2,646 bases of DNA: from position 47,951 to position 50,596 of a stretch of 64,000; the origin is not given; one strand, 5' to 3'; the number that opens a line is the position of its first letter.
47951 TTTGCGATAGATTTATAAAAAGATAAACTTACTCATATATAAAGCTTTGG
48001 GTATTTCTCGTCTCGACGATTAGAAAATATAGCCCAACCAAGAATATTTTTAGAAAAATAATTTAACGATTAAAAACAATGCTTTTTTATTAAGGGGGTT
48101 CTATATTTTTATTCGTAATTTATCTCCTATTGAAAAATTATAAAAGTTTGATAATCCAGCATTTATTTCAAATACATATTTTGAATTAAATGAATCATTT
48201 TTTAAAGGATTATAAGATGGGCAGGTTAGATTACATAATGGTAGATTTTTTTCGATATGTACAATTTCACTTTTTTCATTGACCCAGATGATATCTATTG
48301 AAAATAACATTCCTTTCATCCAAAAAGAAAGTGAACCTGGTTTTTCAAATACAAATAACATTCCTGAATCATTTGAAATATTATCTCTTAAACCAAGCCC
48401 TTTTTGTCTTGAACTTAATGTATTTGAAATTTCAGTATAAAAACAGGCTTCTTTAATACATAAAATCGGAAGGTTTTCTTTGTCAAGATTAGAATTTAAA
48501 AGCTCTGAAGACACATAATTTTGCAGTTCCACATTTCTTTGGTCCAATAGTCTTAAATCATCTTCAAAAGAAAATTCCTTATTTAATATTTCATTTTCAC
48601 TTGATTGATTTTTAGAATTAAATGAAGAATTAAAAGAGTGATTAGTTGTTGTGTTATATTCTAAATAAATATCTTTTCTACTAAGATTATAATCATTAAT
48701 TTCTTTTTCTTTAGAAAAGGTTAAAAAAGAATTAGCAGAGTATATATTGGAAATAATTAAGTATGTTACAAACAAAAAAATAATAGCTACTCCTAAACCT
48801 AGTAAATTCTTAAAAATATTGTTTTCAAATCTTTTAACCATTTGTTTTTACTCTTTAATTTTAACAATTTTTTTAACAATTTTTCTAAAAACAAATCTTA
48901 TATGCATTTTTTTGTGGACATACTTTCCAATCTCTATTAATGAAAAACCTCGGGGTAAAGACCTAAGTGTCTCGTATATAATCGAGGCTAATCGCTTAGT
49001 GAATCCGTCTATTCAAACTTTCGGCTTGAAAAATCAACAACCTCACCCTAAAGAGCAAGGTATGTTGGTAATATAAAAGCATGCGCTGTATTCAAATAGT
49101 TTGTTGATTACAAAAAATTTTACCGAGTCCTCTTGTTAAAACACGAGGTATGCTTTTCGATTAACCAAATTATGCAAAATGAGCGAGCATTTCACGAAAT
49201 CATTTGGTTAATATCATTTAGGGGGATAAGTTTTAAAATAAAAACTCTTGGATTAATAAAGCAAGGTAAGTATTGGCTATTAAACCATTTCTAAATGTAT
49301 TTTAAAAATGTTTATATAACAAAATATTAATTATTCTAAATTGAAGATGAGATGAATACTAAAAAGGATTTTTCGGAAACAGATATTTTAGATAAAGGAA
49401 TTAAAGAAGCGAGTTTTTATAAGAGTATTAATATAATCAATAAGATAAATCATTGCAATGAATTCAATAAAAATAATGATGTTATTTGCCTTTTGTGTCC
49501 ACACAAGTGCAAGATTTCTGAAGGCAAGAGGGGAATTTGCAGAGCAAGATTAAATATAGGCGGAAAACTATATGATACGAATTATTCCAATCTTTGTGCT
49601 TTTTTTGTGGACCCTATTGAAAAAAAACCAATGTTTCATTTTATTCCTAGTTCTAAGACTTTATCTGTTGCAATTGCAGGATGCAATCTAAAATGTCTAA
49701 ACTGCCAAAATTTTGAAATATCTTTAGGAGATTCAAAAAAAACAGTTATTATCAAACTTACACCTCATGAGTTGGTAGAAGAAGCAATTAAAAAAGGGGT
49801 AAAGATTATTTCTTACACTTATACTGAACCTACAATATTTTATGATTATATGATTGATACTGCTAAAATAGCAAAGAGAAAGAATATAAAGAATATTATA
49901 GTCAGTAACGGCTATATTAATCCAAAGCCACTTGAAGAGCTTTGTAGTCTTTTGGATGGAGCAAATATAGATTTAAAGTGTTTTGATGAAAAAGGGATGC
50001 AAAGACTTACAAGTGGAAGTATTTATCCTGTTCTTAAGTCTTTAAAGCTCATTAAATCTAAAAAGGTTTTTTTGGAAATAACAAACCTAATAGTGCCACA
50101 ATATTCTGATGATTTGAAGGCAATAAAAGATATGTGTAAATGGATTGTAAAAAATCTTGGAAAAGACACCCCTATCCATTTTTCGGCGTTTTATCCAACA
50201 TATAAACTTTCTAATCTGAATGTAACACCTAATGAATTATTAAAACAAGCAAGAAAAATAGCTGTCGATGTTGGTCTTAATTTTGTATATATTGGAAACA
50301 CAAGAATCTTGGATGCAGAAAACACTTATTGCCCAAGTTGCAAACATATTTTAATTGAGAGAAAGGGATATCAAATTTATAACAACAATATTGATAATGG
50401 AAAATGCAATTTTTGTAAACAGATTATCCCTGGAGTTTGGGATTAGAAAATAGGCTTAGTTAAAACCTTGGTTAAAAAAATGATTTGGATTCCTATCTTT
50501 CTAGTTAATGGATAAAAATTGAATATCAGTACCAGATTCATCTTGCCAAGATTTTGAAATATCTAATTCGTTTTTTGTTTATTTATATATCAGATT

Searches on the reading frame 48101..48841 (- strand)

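Call 68: search_protein_families(library=pfam, proteins=[window:48101-48841:-], max_evalue=0.0001)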
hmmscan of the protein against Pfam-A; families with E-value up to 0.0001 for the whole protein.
window:48101-48841:- (246 aa): 1 family
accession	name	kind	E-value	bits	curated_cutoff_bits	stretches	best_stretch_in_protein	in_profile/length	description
PF02643.20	DUF192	-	1.1e-24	86.8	27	1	136-244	3-96/96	Uncharacterized ACR, COG1430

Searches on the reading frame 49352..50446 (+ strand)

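Call 68: search_protein_families(library=pfam, proteins=[window:49352-50446:+], max_evalue=0.0001)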
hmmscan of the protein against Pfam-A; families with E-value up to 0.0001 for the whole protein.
window:49352-50446:+ (364 aa): 2 families
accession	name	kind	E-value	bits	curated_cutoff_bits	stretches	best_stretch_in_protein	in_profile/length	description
PF04055.27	Radical_SAM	-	3.2e-15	57.1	29.5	1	108-261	4-162/166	Radical SAM superfamily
PF13353.11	Fer4_12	-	4.5e-05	24.2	22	0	105-195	9-99/137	4Fe-4S single cluster domain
